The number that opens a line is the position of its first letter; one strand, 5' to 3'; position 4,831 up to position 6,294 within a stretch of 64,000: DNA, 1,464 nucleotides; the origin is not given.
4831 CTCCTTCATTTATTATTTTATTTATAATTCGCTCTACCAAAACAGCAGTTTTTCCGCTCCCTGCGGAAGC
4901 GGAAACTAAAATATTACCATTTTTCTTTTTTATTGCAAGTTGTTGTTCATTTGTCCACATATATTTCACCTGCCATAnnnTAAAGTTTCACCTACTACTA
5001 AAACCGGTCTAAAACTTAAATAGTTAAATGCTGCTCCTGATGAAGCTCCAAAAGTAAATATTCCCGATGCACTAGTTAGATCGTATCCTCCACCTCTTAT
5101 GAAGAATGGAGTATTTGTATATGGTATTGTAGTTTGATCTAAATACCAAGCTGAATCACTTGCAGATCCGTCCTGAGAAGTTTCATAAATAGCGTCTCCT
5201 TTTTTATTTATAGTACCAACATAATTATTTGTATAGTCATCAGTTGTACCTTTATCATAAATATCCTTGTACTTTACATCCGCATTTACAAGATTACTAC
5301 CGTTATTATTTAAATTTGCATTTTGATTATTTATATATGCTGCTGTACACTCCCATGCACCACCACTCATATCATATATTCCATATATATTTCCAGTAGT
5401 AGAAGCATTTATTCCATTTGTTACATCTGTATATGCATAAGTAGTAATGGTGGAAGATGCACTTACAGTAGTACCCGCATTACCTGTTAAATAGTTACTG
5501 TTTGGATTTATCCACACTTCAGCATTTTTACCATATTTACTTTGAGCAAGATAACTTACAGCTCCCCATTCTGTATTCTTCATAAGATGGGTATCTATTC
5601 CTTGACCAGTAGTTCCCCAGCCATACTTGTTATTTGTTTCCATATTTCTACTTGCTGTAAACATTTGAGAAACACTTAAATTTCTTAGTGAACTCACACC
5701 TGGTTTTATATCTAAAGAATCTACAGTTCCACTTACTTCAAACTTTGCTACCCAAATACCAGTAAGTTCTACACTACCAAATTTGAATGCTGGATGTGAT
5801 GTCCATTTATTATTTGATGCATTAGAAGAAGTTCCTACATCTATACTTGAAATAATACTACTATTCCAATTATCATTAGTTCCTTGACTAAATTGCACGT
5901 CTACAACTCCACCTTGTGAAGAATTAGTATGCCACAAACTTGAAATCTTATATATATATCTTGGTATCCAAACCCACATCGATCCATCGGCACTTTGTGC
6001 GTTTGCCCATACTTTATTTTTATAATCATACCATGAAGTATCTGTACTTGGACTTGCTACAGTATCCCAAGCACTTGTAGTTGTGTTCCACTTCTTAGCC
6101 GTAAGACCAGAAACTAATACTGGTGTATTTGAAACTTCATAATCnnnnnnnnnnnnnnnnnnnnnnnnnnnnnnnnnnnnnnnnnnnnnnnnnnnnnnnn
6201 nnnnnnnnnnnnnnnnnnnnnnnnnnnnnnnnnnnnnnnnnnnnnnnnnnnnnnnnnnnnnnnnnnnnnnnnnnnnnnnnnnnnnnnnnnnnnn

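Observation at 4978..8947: Tandem paralogous pilin-like proteins (424 aa and 887 aa), one with an FGE-like domain, packed head-to-tail against addA and pgeF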

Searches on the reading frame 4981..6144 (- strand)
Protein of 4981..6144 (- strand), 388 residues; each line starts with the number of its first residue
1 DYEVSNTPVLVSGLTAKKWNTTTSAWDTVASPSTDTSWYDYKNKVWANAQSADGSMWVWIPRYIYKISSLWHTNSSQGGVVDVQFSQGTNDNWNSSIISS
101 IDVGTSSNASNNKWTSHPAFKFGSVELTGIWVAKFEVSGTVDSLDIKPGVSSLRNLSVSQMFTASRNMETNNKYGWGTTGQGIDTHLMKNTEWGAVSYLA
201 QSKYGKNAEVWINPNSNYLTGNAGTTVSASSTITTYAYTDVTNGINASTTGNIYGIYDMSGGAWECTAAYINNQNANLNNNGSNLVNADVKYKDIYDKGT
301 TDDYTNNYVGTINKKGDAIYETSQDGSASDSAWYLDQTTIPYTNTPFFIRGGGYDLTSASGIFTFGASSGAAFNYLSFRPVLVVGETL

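Call 22: find_homologous_proteins(query=window:4981-6144:-)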
Query window:4981-6144:- (388 aa): 5598 proteins with E <= 0.001 among 8000 candidates; the best 120 are listed.
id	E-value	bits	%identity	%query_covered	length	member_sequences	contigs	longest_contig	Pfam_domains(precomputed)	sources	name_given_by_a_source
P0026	5.6e-142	492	60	100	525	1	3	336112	-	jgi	jgi:Tfp pilus assembly protein PilE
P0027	1.7e-140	487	60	100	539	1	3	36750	-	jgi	jgi:Tfp pilus assembly protein PilE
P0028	1.9e-140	487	60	100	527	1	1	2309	-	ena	-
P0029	3.5e-139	483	59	100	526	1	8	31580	-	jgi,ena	-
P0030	1.1e-134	468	58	100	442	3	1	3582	-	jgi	-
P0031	4.4e-131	456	59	98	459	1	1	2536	PF16403.12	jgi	jgi:hypothetical protein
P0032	5.0e-128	446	59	98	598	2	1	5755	PF07963.18,PF16403.12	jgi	jgi:prepilin-type N-terminal cleavage/methylation domain-containing protein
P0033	4.1e-127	443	57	99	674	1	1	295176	PF16403.12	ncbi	ncbi:MAG: immunoglobulin-like domain-containing protein [Ignavibacteriales bacterium]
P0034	1.1e-126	441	55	100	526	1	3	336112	-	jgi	jgi:Tfp pilus assembly protein PilE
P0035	8.1e-125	435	56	99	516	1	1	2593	PF07963.18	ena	-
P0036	6.6e-123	429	55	99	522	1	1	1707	PF07963.18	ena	-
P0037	4.7e-122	426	54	99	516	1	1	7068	PF07963.18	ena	-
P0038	5.0e-122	426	57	99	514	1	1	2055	PF07963.18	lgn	-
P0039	6.3e-122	426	54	99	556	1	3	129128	-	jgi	jgi:hypothetical protein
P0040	2.0e-121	424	56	99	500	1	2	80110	-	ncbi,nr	ncbi:MAG: hypothetical protein PHD15_04375 [Clostridia bacterium]|nr:hypothetical protein [Clostridi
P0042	1.1e-120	422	55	99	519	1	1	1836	PF07963.18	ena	-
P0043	1.5e-120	421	54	99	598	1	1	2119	PF07963.18,PF16403.12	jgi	jgi:prepilin-type N-terminal cleavage/methylation domain-containing protein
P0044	1.7e-120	421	56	99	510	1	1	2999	PF07963.18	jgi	jgi:prepilin-type N-terminal cleavage/methylation domain-containing protein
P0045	1.6e-119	418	54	99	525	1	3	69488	PF07963.18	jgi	jgi:prepilin-type N-terminal cleavage/methylation domain-containing protein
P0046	3.4e-119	417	54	100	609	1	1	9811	PF07963.18,PF16403.12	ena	-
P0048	2.4e-118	414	53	99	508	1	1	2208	PF07963.18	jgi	jgi:type IV pilus assembly protein PilA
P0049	2.5e-118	414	54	99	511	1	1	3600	PF07963.18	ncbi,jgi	jgi:type IV pilus assembly protein PilA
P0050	5.2e-118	413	54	99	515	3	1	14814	PF07963.18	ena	-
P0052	1.9e-117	411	57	99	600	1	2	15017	PF07963.18,PF16403.12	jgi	jgi:prepilin-type N-terminal cleavage/methylation domain-containing protein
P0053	2.5e-117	411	54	99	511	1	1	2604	PF07963.18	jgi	jgi:prepilin-type N-terminal cleavage/methylation domain-containing protein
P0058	2.0e-116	408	52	99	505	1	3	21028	PF07963.18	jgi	jgi:prepilin-type N-terminal cleavage/methylation domain-containing protein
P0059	2.6e-116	407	53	99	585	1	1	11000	PF07963.18,PF16403.12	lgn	-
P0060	2.9e-116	407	56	99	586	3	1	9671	PF07963.18,PF16403.12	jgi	jgi:prepilin-type N-terminal cleavage/methylation domain-containing protein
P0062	3.9e-115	403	53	99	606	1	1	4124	PF07963.18,PF16403.12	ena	-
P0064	8.4e-115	402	53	99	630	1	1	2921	PF07963.18,PF16403.12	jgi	jgi:prepilin-type N-terminal cleavage/methylation domain-containing protein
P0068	5.0e-113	397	52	99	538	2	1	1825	PF07963.18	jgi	jgi:type IV pilus assembly protein PilA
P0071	3.0e-112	394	50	99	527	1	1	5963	PF07963.18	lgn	-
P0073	2.9e-111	391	50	99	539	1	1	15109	PF07963.18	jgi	jgi:prepilin-type N-terminal cleavage/methylation domain-containing protein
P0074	4.5e-111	390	52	99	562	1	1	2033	PF07963.18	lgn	-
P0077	1.7e-110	388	52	99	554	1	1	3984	PF07963.18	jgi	jgi:type IV pilus assembly protein PilA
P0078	1.8e-110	388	50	99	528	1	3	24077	PF07963.18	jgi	jgi:prepilin-type N-terminal cleavage/methylation domain-containing protein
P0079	1.9e-110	388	55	99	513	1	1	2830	PF07963.18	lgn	-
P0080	2.0e-110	388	51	99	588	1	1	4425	PF07963.18,PF16403.12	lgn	-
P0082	5.0e-110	387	52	99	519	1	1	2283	PF07963.18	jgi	jgi:type IV pilus assembly protein PilA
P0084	1.1e-109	386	52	99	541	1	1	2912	PF07963.18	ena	-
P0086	1.8e-109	385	51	99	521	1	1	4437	PF07963.18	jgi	jgi:prepilin-type N-terminal cleavage/methylation domain-containing protein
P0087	2.0e-109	385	52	99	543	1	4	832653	PF07963.18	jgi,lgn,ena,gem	-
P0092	7.6e-109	383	53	99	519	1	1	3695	PF07963.18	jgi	jgi:prepilin-type N-terminal cleavage/methylation domain-containing protein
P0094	1.4e-108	382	50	99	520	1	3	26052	PF07963.18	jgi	jgi:type IV pilus assembly protein PilA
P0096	1.5e-107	379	51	99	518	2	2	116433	PF07963.18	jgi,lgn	jgi:type IV pilus assembly protein PilA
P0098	3.1e-107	377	50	99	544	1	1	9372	PF07963.18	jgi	jgi:prepilin-type N-terminal cleavage/methylation domain-containing protein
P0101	6.6e-107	376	50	99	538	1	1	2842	PF07963.18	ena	-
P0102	7.9e-107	376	51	99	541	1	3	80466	PF07963.18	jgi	jgi:prepilin-type N-terminal cleavage/methylation domain-containing protein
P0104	9.3e-107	376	50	99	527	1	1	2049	PF07963.18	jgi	jgi:type IV pilus assembly protein PilA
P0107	2.7e-106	374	50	99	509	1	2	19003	PF07963.18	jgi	jgi:type IV pilus assembly protein PilA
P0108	4.1e-106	374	53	99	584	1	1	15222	PF07963.18,PF16403.12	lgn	-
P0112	3.4e-105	371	50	99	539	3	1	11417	PF07963.18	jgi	jgi:type IV pilus assembly protein PilA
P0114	4.8e-105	370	51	99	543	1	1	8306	PF07963.18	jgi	jgi:prepilin-type N-terminal cleavage/methylation domain-containing protein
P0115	9.0e-105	369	51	99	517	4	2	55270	PF07963.18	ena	-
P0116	9.1e-105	369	53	99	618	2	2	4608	PF07963.18,PF16403.12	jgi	jgi:prepilin-type N-terminal cleavage/methylation domain-containing protein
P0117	9.2e-105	369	50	100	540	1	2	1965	PF07963.18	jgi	jgi:type IV pilus assembly protein PilA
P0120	6.6e-104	366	50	99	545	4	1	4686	PF07963.18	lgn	-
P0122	1.0e-103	366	49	98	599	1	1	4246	PF07963.18,PF16403.12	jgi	jgi:prepilin-type N-terminal cleavage/methylation domain-containing protein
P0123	2.1e-103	365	52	99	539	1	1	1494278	PF07963.18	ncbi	-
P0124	2.2e-103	365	49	98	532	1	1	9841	PF07963.18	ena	-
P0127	7.7e-103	363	50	99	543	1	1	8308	PF07963.18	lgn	-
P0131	2.4e-102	361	56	86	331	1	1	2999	PF03781.23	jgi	jgi:hypothetical protein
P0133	7.2e-102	360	51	98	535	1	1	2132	PF07963.18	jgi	jgi:prepilin-type N-terminal cleavage/methylation domain-containing protein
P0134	9.4e-102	359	49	99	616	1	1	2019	PF07963.18,PF16403.12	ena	-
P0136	1.6e-101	359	48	99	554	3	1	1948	PF07963.18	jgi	jgi:prepilin-type N-terminal cleavage/methylation domain-containing protein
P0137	2.1e-101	358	48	99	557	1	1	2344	PF07963.18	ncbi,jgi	jgi:type IV pilus assembly protein PilA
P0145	2.1e-99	352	48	99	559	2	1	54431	PF07963.18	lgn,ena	-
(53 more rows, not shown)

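Call 25: find_encoding_contigs(protein=P0123, flank=10000, max_places=1)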
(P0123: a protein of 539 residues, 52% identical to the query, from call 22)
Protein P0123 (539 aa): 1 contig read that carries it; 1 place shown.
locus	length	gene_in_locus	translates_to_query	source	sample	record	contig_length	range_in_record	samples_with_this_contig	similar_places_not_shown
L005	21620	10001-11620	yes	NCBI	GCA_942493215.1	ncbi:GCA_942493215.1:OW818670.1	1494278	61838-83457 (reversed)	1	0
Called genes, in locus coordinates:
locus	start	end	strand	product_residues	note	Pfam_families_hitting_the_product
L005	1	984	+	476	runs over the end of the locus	-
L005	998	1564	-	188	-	PF01205:Impact_N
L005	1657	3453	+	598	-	PF01541:GIY-YIG, PF27096:UvrC_M, PF22920:UvrC_RNaseH, PF08459:UvrC_RNaseH_dom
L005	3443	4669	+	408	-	PF17785:PUA_3, PF10672:Methyltrans_SAM, PF02475:TRM5-TYW2_MTfase, PF03602:Cons_hypoth95, PF05175:MTS, PF06325:PrmA, PF13649:Methyltransf_25, PF13847:Methyltransf_31, +5 more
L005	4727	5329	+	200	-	PF01728:FtsJ (faint), PF13847:Methyltransf_31 (faint), PF13649:Methyltransf_25 (weak)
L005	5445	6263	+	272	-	-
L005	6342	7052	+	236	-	PF01048:PNP_UDP_1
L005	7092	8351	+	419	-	PF05193:Peptidase_M16_C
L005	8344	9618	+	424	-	PF00675:Peptidase_M16, PF05193:Peptidase_M16_C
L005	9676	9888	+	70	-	PF03840:SecG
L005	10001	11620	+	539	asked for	PF07963:N_methyl (weak)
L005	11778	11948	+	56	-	PF00584:SecE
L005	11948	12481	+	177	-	PF02357:NusG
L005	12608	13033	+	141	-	PF03946:Ribosomal_L11_N, PF00298:Ribosomal_L11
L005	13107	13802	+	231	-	PF00687:Ribosomal_L1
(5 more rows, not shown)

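Call 26: find_encoding_contigs(protein=P0026, flank=10000, max_places=1)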
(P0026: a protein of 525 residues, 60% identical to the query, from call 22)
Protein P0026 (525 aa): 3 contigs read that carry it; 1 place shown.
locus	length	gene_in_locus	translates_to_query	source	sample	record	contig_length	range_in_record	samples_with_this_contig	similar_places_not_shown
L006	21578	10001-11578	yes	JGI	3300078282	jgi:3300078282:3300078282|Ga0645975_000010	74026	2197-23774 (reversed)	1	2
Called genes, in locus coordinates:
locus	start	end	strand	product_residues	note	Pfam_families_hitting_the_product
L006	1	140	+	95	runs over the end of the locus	PF02686:GatC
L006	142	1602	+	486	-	PF01425:Amidase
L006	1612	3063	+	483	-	PF02934:GatB_N, PF02637:GatB_Yqey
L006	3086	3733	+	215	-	PF01368:DHH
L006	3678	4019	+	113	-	PF02833:DHHA2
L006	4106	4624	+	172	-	-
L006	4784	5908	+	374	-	PF12810:ALK_LTK_GRD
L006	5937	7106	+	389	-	PF12810:ALK_LTK_GRD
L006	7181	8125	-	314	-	PF08239:SH3_3, PF00188:CAP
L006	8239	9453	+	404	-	PF01946:Thi4 (faint), PF13738:Pyr_redox_3 (faint), PF01134:GIDA (faint), PF01266:DAO, PF01494:FAD_binding_3 (faint), PF03486:HI0933_like (faint), PF07992:Pyr_redox_2 (faint), PF13450:NAD_binding_8 (weak)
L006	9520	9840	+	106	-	-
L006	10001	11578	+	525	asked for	-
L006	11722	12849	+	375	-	PF01702:TGT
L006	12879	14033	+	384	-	PF01734:Patatin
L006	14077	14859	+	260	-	PF16924:DpaA_N (faint), PF01488:Shikimate_DH (weak), PF02826:2-Hacid_dh_C (weak)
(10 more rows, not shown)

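Call 36: predict_structure(alignment_id=A1)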
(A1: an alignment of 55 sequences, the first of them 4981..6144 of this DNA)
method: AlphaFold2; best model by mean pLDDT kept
length: 388 residues; sequences in the alignment: 55
mean_pLDDT: 96.5   pTM: 0.95
mean pLDDT of the five models: 96.5, 96.5, 96.1, 96.1, 95.8
residues with pLDDT >= 90: 374; 70-90: 11; 50-70: 2; < 50: 1
segments of 3 or more residues with pLDDT < 50: none
pLDDT, mean of each block of 10 residues (from residue 1): 78 97 97 95 98 98 98 96 97 93 97 98 97 98 98 98 98 94 97 99 98 98 98 98 98 98 98 98 98 97 96 97 88 97 98 96 98 98 93
secondary structure, 60 per line:
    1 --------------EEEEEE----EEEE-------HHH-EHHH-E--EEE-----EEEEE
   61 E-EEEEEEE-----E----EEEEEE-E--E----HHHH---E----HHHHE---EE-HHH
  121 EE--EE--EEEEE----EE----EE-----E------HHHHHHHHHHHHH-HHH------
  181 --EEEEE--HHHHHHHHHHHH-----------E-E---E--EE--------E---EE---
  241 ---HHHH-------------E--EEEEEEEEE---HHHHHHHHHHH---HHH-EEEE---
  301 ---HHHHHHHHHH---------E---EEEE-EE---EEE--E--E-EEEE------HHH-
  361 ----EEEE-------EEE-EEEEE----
elements in order: E15-20 E25-28 E48-50 E56-61 E63-69 E80-85 H95-98 H107-110 E129-133 H158-170 E183-187 H190-201 H244-247 E264-272 H276-286 E294-297 H304-313 E327-330 E337-339 E347-350 E365-368 E376-378 E380-384

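Call 38: fold_search(model_id=the predicted structure, library=pdb)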
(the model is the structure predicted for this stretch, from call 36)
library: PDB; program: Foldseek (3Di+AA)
matches with E <= 10: 41; with E <= 0.001: 3
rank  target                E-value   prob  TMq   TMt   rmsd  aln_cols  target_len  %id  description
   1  5vf4_A                1.3e-09  1.00  0.46  0.47   9.2       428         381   15  Thermus aquaticus variable protein (TaqVP) from diversity-generating retroelements (DGR) (released 2017-05-24)
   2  5vf4_D                1.8e-09  1.00  0.40  0.41   9.9       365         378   16  Thermus aquaticus variable protein (TaqVP) from diversity-generating retroelements (DGR) (released 2017-05-24)
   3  5vf4_C                4.0e-09  1.00  0.47  0.48   9.8       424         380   17  Thermus aquaticus variable protein (TaqVP) from diversity-generating retroelements (DGR) (released 2017-05-24)
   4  8vig                  1.5e-02  0.63  0.30  0.27  10.5       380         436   13  EgtB-IV from Geminocystis sp. isolate SKYG4, an ergothioneine-biosynthetic type IV sulfoxide synthase in complex with he (released 2024-08-07)
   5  7spq                  9.7e-02  0.44  0.28  0.34   9.1       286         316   14  Crystal structure of Burkholderia glumae toxoflavin biosynthesis protein ToxD (released 2023-05-10)
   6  8khq_B                4.4e-01  0.15  0.30  0.18  10.0       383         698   10  Bifunctional sulfoxide synthase OvoA_Th2 in complex with histidine and cysteine (released 2023-12-06)
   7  8khq_C                4.6e-01  0.15  0.26  0.16   8.6       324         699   11  Bifunctional sulfoxide synthase OvoA_Th2 in complex with histidine and cysteine (released 2023-12-06)
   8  4x8b_A                7.7e-01  0.10  0.29  0.26  16.5       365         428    9  Ergothioneine-biosynthetic sulfoxide synthase EgtB, apo form (released 2015-01-28)
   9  8khq_D                8.2e-01  0.14  0.25  0.15   9.0       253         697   14  Bifunctional sulfoxide synthase OvoA_Th2 in complex with histidine and cysteine (released 2023-12-06)
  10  8khq_A                9.3e-01  0.12  0.24  0.14   9.6       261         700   13  Bifunctional sulfoxide synthase OvoA_Th2 in complex with histidine and cysteine (released 2023-12-06)
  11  4x8b_B                9.3e-01  0.08  0.27  0.25  17.0       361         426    8  Ergothioneine-biosynthetic sulfoxide synthase EgtB, apo form (released 2015-01-28)
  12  6o6m_B                1.0e+00  0.15  0.24  0.23  10.3       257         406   10  The Structure of EgtB (Cabther) (released 2019-07-31)
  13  8vil_A                1.8e+00  0.07  0.29  0.26  10.7       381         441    8  EgtB-IV from Crocosphaera subtropica, an ergothioneine-biosynthetic type IV sulfoxide synthase in complex with N,N-dim (released 2024-08-07)
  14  8vih_A                1.8e+00  0.07  0.28  0.25   8.9       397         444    8  EgtB-IV from Crocosphaera subtropica, an ergothioneine-biosynthetic type IV sulfoxide synthase in complex with hercyni (released 2024-08-07)
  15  8wg2_B                4.2e+00  0.00  0.06  0.04  13.2       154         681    8  Crystal structure of GH97 glucodextranase mutant E509Q from Flavobacterium johnsoniae in complex with isomaltotriose (released 2024-05-08)
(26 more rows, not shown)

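Call 44: search_protein_families(library=pfam, proteins=[P0035, P0032, P0026], max_evalue=0.1)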
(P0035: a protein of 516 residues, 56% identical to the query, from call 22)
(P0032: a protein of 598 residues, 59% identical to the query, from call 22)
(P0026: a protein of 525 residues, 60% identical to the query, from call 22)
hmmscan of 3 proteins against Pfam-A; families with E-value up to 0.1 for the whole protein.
P0035 (516 aa): 1 family
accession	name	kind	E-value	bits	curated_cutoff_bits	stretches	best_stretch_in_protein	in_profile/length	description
PF07963.17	N_methyl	-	2.6e-07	30.4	21.2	1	7-32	1-26/27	Prokaryotic N-terminal methylation motif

P0032 (598 aa): 4 families
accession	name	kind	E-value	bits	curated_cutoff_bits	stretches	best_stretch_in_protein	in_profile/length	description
PF16403.11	Bact_surface_Ig-like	-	4.7e-20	71.8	27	1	135-207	1-71/71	Bacterial surface protein, Ig-like domain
PF07963.17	N_methyl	-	2.6e-06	27.2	21.2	1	2-25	3-26/27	Prokaryotic N-terminal methylation motif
PF18981.6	InlK_D3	-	5.1e-05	23.7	25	1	160-207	24-75/75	Internalin K domain (D3/D4)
PF02494.22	HYR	-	0.083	13.7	21.7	0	157-199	32-74/81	HYR domain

P0026 (525 aa): 0 families

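Call 69: search_solved_structures(query=A1, max_evalue=10, show_alignments=2)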
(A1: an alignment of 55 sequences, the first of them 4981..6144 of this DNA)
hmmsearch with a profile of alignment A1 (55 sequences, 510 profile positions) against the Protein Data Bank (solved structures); distinct sequences matched with E-value up to 10: 17.
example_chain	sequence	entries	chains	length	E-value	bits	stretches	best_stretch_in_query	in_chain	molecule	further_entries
8pfb_G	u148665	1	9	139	1.1e-06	31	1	7-117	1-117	Type IV pilin PilE1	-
9egp_A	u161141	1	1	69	4.2e-06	29.1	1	2-59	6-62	Geopilin domain 1 protein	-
7tgg_A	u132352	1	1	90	0.00011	24.5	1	3-57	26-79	Geopilin domain 1 protein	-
8qqj_J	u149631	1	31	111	0.00082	21.5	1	7-76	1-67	Type IV narrow pilus major component PilA5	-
9lab_B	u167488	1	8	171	0.0015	20.7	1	1-42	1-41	MSHA major pilin subunit MshA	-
9laa_A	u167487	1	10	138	0.0049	19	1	3-101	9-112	Type IV pilin protein PilA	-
8tum_e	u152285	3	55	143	0.0059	18.7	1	7-84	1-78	Type IV major pilin protein PilA | Pilin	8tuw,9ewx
2m7g_A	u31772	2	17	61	0.0087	18.2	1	7-57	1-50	Geopilin domain 1 protein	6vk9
6xxe_A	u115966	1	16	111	0.015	17.4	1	7-66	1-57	Uncharacterized protein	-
8tob_GA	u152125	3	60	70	0.016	17.3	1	8-59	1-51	Fimbrial protein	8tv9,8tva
6xxd_A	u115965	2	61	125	0.028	16.5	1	7-74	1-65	PilA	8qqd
1oqw_A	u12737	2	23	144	0.043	15.9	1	7-73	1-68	Fimbrial protein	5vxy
8tj2_C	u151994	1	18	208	0.09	14.8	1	7-59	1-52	Type IV major pilin protein PilA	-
5vf4_A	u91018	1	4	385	0.13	14.3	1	240-391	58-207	Uncharacterized protein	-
5wda_A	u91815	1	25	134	0.22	13.5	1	7-69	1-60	General secretion pathway protein G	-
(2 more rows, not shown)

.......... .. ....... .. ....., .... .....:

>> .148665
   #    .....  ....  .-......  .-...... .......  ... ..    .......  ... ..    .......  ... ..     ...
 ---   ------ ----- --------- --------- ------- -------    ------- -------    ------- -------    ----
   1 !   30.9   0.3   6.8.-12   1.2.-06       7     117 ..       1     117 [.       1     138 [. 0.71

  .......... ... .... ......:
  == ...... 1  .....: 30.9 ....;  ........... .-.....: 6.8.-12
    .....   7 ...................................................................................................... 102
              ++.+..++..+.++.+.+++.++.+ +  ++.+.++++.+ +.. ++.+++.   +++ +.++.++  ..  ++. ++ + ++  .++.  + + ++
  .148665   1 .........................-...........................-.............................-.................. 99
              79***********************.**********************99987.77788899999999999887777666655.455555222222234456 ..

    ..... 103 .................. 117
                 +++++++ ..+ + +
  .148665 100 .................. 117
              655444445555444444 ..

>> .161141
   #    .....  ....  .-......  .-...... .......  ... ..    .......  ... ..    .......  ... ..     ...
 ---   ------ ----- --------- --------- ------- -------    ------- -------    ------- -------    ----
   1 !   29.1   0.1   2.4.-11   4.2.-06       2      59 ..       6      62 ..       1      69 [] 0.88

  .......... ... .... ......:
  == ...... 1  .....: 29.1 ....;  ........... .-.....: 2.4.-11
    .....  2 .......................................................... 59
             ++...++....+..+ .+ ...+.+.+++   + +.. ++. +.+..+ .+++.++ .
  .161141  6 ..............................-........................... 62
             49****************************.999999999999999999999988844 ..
